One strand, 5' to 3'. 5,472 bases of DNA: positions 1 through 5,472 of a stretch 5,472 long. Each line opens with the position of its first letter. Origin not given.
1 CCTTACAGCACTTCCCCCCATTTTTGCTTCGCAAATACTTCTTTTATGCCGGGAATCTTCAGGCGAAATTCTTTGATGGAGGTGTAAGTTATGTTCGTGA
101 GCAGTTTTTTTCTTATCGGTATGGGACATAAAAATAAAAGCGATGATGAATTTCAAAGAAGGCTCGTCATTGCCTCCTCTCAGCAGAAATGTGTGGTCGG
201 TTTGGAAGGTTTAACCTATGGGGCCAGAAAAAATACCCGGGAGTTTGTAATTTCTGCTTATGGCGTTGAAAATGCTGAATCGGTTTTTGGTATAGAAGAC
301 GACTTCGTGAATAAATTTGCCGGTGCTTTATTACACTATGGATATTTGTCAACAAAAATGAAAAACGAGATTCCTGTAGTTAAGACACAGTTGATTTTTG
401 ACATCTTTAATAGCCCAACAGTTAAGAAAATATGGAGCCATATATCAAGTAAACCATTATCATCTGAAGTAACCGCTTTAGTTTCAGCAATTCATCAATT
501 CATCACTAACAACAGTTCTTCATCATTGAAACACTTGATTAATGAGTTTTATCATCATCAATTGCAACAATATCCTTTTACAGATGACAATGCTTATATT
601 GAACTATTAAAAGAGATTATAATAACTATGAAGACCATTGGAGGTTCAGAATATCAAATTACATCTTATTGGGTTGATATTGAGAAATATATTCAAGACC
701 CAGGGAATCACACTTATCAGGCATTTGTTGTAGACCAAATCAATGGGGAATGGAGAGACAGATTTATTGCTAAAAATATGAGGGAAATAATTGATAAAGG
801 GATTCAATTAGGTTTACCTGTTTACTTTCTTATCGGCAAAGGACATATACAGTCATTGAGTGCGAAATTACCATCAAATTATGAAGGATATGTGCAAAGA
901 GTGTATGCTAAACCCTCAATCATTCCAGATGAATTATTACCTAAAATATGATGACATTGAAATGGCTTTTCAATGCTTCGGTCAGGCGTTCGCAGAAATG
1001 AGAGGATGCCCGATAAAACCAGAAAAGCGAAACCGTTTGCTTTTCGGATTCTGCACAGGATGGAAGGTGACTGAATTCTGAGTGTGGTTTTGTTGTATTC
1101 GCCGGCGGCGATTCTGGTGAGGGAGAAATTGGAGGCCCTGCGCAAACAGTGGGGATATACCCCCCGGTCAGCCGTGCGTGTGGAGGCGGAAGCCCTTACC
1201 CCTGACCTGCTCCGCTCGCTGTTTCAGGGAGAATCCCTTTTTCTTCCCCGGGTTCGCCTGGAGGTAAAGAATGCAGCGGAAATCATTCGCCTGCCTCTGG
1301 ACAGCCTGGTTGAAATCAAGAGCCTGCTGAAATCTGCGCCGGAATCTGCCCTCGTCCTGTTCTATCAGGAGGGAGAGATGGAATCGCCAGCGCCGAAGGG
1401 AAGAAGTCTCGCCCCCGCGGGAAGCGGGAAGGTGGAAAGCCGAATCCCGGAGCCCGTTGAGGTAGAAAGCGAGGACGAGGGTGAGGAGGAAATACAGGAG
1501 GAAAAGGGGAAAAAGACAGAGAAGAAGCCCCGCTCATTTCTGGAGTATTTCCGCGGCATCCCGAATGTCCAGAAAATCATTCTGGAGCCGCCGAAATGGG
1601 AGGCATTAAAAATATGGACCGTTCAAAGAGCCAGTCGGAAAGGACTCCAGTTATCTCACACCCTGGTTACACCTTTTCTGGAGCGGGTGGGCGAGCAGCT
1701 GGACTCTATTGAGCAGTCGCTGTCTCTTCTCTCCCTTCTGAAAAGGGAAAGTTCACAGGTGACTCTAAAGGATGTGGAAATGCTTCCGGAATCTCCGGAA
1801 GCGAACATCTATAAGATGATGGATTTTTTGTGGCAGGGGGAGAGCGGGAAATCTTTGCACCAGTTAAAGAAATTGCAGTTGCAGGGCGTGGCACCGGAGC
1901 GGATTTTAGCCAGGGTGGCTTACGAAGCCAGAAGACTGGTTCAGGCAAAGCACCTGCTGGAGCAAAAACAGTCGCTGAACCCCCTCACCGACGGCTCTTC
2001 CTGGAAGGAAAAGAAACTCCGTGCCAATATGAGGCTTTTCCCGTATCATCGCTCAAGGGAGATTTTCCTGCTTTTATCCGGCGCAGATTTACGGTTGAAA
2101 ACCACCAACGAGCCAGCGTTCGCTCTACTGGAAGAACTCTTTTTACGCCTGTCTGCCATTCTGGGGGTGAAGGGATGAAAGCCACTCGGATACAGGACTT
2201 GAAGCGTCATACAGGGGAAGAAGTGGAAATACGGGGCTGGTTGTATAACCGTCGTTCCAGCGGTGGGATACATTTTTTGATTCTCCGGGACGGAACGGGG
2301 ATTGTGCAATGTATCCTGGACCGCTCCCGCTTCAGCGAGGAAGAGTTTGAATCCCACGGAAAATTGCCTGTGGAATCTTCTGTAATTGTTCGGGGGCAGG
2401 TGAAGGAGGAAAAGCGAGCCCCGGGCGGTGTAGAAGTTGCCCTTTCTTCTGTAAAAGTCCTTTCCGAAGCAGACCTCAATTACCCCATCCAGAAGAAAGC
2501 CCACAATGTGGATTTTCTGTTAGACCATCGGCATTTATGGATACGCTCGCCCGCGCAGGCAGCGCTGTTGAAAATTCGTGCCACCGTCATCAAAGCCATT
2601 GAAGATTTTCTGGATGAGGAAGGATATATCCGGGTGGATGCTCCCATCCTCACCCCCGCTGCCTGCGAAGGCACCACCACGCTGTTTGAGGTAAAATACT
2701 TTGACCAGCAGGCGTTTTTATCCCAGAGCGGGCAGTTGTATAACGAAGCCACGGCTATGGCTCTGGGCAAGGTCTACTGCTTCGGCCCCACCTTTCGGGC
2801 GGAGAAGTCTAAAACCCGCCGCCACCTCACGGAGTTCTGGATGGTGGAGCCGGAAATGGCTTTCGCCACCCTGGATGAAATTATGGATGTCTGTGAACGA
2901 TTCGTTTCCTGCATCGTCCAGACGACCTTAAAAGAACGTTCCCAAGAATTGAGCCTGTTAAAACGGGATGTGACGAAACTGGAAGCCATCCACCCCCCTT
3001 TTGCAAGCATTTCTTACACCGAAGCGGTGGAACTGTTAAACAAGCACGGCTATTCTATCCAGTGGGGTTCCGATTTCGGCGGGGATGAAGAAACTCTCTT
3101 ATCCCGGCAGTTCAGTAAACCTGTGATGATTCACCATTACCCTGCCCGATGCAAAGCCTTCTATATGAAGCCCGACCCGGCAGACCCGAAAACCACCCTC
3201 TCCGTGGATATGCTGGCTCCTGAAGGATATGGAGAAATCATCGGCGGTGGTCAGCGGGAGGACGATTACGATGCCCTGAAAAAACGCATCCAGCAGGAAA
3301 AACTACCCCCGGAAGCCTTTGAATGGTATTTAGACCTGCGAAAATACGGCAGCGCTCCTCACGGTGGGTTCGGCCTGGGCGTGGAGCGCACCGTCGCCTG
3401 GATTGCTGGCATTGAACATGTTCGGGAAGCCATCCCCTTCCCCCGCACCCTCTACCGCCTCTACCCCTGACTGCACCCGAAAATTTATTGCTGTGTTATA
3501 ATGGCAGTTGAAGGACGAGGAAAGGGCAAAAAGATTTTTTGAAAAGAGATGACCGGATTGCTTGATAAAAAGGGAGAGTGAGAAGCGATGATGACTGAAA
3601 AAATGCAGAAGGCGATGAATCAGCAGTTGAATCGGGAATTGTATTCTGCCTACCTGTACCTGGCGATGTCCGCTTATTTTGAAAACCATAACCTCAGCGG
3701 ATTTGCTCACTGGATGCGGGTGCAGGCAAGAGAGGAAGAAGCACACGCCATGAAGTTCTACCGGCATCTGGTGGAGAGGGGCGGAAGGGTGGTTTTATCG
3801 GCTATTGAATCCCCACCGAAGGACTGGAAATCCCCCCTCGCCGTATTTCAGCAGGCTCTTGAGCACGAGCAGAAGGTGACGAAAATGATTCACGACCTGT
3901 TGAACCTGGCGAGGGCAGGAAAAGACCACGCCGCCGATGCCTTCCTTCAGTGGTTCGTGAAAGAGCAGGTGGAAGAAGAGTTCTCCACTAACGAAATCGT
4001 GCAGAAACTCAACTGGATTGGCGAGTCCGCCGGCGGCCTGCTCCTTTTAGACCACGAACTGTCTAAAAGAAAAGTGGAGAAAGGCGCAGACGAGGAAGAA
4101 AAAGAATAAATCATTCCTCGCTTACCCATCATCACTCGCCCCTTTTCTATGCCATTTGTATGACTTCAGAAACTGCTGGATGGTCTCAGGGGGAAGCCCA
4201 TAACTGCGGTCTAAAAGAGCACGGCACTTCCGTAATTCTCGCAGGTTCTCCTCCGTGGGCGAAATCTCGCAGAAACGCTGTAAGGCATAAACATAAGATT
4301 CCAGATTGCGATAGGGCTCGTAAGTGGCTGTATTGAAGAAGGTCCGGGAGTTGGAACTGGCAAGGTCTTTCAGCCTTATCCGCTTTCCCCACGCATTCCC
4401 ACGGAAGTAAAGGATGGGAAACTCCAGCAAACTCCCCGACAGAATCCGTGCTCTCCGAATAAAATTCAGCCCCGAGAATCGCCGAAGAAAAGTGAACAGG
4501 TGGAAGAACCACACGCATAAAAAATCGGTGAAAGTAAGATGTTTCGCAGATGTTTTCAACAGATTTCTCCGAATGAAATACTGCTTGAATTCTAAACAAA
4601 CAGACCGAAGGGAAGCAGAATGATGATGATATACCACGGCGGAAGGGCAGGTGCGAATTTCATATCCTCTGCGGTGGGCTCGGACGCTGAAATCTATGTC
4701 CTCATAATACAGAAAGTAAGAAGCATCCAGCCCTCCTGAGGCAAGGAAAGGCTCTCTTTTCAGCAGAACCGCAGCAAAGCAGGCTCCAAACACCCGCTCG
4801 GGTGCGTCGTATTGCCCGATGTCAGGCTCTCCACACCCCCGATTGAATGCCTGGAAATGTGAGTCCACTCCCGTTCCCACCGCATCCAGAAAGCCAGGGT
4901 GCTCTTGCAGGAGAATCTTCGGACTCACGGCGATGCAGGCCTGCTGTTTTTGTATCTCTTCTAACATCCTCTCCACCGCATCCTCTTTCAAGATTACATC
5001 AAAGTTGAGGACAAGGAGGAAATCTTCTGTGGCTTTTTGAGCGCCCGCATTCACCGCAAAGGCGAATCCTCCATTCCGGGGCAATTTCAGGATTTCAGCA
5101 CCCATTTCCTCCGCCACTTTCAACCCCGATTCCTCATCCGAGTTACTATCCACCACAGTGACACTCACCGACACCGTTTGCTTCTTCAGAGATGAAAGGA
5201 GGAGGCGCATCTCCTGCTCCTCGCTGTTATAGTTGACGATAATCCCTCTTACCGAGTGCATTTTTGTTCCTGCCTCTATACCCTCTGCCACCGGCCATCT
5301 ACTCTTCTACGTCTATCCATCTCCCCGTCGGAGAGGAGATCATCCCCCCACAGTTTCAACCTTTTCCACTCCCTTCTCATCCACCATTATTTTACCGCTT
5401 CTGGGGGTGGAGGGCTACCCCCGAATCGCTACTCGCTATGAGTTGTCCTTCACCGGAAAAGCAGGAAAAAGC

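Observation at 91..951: AT-rich foreign-looking ORF encoding a minimal, leaderless TraB/GumN/Tiki-like protein beside core replication and translation genes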

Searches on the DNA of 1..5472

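Call 84: search_rna_families(source=window, threshold=gathering)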
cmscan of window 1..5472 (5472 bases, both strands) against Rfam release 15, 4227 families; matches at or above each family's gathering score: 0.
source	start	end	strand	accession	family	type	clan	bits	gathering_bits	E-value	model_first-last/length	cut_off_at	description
